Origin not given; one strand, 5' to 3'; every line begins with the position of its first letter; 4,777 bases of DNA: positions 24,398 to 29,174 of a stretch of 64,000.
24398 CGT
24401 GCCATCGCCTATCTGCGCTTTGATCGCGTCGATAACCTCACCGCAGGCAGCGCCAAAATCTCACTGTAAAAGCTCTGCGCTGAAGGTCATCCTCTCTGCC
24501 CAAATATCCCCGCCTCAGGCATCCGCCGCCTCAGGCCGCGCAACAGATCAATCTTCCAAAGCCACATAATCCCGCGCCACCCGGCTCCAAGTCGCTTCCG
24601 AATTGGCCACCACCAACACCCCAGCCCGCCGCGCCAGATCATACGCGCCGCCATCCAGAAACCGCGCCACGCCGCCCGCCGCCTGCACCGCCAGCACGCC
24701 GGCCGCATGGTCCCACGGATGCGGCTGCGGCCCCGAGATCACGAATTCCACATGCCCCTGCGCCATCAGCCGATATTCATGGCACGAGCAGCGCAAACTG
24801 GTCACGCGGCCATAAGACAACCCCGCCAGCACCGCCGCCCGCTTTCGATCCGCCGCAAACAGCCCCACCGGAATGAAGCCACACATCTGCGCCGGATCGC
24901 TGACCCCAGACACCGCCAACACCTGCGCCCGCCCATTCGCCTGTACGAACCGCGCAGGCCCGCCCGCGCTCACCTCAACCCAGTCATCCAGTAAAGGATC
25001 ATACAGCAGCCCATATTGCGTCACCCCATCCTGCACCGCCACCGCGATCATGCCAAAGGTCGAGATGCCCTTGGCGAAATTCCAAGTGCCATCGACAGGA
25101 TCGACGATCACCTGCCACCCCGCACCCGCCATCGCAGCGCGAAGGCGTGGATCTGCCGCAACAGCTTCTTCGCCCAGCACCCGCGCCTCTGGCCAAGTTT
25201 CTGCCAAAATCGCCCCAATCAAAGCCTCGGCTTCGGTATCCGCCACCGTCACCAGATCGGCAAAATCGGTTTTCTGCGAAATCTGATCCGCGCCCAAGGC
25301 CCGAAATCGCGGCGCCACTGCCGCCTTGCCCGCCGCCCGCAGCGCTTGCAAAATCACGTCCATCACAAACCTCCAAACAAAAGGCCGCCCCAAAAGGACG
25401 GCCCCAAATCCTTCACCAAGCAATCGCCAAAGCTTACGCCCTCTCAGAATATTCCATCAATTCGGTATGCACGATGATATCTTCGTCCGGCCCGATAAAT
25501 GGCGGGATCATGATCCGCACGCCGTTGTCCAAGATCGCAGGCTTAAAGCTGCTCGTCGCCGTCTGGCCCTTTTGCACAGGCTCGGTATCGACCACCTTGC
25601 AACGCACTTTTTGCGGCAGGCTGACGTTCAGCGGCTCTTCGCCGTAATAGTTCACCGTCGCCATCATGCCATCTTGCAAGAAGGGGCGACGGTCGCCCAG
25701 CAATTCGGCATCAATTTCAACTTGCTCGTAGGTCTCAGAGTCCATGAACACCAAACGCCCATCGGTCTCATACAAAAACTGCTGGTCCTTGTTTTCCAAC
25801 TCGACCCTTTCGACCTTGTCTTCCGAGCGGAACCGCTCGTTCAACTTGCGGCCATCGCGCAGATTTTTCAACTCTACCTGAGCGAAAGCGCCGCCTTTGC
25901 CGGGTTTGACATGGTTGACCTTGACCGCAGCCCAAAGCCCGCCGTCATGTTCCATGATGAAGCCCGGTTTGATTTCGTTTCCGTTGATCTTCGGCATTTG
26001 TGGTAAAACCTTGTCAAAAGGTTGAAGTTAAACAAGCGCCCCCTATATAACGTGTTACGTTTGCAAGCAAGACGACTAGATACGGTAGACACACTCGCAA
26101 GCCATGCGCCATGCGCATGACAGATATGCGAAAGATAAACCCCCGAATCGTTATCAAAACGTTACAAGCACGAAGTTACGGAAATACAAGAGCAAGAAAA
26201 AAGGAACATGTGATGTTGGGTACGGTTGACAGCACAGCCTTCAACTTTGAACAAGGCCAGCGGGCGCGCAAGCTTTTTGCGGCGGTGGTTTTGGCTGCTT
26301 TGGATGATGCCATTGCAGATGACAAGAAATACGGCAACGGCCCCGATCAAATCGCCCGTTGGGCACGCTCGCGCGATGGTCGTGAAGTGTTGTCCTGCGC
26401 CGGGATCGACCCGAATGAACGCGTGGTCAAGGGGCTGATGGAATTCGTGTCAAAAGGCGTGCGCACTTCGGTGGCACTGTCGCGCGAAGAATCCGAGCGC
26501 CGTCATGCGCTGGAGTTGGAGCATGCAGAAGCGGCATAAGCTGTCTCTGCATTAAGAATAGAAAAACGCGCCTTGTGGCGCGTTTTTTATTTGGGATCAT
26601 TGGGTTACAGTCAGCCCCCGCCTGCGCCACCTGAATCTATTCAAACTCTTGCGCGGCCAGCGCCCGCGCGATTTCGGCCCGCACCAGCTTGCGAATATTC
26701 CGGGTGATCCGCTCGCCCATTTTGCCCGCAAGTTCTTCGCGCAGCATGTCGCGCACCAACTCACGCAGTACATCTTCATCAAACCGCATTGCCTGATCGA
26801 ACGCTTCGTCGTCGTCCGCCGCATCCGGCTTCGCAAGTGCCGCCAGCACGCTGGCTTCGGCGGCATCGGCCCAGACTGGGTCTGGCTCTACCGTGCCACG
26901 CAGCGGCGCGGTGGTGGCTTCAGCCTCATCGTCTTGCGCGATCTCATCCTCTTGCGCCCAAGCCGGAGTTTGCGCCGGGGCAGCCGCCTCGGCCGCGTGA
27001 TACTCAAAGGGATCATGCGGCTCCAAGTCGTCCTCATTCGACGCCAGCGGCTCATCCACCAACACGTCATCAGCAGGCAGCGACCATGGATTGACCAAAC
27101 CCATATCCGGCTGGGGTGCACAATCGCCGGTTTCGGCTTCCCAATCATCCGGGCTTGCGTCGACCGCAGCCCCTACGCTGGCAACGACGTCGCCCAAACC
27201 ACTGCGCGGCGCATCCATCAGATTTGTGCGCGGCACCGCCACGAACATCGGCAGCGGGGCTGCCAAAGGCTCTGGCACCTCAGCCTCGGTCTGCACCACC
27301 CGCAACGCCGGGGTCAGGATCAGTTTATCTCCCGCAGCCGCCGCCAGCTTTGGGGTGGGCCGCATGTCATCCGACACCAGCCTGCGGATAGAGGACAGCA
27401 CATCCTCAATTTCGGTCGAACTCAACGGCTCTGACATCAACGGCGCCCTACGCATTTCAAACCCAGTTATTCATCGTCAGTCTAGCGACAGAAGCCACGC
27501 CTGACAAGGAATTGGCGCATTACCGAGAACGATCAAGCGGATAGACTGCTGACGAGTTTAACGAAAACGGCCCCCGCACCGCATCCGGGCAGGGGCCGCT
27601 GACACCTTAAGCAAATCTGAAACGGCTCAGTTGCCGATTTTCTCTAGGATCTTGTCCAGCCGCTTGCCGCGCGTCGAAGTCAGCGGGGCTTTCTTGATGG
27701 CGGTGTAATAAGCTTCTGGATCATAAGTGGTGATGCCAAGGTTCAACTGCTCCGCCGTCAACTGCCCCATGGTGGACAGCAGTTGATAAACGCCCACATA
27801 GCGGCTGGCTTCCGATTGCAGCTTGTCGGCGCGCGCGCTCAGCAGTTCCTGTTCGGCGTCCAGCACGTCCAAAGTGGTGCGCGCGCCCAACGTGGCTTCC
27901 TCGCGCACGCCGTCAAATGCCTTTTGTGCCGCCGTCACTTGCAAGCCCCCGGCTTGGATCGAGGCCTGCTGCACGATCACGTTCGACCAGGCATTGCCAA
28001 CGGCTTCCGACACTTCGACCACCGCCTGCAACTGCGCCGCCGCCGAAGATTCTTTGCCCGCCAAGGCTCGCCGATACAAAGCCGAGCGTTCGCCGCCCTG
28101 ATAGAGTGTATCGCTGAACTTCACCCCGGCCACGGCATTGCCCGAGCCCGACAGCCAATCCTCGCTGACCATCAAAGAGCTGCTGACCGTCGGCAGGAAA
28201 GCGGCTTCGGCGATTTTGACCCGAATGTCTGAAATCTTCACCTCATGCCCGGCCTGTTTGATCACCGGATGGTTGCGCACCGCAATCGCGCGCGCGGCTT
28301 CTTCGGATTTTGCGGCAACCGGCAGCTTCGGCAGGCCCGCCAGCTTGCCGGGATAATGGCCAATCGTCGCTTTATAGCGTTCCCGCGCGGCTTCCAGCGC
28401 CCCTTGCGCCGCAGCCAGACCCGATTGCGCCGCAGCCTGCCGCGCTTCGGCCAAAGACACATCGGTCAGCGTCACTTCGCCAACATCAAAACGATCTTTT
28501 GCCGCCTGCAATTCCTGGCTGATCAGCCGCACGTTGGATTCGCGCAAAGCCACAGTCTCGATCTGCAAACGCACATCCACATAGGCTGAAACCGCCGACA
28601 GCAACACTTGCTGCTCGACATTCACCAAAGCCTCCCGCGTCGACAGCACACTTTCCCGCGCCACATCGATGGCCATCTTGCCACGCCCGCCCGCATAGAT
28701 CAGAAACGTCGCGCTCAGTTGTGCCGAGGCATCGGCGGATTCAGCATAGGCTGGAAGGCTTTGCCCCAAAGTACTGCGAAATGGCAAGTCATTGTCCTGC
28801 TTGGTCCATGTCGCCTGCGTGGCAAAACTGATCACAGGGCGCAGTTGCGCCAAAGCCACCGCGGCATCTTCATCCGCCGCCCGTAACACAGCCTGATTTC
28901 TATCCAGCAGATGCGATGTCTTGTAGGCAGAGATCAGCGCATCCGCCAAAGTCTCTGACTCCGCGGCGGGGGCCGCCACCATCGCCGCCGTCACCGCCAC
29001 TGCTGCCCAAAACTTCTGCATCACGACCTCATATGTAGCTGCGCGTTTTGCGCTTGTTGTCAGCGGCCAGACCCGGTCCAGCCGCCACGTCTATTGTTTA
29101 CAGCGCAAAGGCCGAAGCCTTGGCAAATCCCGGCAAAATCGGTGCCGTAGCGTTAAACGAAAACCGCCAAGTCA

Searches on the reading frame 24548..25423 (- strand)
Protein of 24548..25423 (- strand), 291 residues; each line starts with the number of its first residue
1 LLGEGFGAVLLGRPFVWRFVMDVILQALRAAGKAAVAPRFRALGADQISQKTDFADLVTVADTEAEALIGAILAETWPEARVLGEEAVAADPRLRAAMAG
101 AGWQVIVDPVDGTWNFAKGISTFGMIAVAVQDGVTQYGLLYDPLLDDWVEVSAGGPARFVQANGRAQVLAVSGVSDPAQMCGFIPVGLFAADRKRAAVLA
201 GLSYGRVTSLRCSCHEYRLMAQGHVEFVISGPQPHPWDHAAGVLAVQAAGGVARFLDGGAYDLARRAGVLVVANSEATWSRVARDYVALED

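Call 72: search_protein_families(library=pfam, proteins=[window:24548-25423:-], max_evalue=0.00001)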
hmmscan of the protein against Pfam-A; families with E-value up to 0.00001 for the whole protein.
window:24548-25423:- (291 aa): 1 family
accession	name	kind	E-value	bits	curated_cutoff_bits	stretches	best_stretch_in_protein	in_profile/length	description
PF00459.30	Inositol_P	-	1.6e-33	116.8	27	1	30-276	14-256/271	Inositol monophosphatase family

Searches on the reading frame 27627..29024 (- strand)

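Call 72: search_protein_families(library=pfam, proteins=[window:27627-29024:-], max_evalue=0.00001)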
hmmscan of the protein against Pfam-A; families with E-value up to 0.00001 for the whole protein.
window:27627-29024:- (465 aa): 1 family
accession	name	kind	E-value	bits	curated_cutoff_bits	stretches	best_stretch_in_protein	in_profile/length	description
PF02321.23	OEP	-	9.9e-45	153.1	22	2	242-420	2-187/187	Outer membrane efflux protein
